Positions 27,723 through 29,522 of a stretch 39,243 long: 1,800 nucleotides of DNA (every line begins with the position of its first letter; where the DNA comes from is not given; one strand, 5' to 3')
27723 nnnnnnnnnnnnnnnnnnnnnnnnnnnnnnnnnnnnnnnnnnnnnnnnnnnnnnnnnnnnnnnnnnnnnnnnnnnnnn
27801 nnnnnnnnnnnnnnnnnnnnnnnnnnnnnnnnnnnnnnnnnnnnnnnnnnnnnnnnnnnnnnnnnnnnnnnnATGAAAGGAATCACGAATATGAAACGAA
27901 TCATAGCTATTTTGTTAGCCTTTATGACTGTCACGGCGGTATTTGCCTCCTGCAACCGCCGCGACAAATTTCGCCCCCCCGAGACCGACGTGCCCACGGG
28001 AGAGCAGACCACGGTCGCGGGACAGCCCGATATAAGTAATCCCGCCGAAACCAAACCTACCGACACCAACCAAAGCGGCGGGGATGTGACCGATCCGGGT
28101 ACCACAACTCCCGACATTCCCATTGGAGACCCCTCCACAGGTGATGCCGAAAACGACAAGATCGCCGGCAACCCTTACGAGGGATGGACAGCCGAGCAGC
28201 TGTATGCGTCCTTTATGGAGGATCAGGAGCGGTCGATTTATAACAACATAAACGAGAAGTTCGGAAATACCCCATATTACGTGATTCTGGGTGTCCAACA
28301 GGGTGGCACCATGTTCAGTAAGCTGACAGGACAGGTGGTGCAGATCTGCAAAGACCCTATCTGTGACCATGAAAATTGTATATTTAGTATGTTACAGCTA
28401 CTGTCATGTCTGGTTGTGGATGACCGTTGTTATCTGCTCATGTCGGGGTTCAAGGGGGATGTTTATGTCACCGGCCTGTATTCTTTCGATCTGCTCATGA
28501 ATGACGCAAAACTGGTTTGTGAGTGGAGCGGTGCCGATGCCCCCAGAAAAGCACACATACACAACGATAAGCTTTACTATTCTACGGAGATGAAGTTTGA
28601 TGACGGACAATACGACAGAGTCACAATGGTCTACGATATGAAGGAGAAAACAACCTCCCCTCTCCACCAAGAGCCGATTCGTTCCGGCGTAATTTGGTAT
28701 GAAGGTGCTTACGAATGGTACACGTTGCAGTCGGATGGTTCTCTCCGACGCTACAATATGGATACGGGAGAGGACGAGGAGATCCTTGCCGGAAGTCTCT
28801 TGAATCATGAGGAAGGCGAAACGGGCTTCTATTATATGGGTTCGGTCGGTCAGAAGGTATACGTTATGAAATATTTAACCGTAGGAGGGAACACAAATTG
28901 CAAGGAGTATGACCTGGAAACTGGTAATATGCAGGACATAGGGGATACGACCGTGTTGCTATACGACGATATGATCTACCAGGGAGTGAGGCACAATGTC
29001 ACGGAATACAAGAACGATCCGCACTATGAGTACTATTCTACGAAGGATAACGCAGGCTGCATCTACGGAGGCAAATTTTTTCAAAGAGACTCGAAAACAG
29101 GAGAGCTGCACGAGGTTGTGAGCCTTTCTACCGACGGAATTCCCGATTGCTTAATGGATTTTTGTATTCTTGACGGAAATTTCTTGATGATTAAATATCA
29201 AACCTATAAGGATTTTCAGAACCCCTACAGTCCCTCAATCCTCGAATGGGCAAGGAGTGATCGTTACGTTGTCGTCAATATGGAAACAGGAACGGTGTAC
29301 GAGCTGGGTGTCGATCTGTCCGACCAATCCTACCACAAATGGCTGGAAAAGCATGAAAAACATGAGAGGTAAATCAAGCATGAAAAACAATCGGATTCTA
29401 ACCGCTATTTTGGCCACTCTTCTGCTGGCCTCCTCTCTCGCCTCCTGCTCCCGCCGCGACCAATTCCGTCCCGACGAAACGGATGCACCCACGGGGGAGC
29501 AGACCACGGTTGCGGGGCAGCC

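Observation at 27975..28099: Perfect-identity tracts make C6 a mosaic of C4 (5' part) and C1 (middle): evidence of gene conversion among paralogs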

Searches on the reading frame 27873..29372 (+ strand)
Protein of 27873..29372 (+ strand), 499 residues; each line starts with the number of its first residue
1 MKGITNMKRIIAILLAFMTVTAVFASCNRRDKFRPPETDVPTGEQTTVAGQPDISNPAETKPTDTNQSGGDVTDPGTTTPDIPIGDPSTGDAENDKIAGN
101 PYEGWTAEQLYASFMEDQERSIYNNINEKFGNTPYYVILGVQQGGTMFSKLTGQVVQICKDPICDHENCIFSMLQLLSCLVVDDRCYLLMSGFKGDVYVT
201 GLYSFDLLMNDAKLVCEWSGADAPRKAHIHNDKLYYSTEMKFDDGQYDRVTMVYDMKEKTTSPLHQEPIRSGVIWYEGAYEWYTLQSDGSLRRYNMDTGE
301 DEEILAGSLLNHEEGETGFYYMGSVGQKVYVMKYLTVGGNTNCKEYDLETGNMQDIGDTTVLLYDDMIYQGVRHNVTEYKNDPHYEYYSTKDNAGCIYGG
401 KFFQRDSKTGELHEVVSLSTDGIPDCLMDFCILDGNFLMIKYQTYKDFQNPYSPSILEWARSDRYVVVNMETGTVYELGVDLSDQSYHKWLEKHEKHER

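Call 7: search_protein_families(library=pfam, proteins=[window:27873-29372:+], max_evalue=0.01)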
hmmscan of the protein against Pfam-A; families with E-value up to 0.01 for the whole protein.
window:27873-29372:+ (499 aa): 0 families

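Call 24: list_cluster_members(proteins=[window:27891-29369:+, window:32351-33820:+, window:19407-20888:+, window:22680-24164:+])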
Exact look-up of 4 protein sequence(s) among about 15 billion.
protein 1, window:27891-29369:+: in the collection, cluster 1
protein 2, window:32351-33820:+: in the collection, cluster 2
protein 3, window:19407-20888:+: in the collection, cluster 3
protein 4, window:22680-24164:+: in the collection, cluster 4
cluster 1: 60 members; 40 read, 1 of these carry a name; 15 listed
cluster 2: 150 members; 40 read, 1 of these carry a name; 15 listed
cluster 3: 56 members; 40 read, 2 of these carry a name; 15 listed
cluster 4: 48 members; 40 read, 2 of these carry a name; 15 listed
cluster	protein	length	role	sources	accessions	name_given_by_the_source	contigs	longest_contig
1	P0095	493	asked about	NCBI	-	-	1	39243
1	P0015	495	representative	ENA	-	-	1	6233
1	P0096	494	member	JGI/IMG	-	hypothetical protein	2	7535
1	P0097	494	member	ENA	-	-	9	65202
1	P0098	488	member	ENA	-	-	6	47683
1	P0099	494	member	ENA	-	-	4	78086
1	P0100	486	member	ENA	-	-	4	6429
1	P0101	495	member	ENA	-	-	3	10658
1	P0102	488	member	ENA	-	-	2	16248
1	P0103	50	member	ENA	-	-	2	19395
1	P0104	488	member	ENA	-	-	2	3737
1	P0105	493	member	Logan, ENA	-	-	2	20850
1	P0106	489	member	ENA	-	-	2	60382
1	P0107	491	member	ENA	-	-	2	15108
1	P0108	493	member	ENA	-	-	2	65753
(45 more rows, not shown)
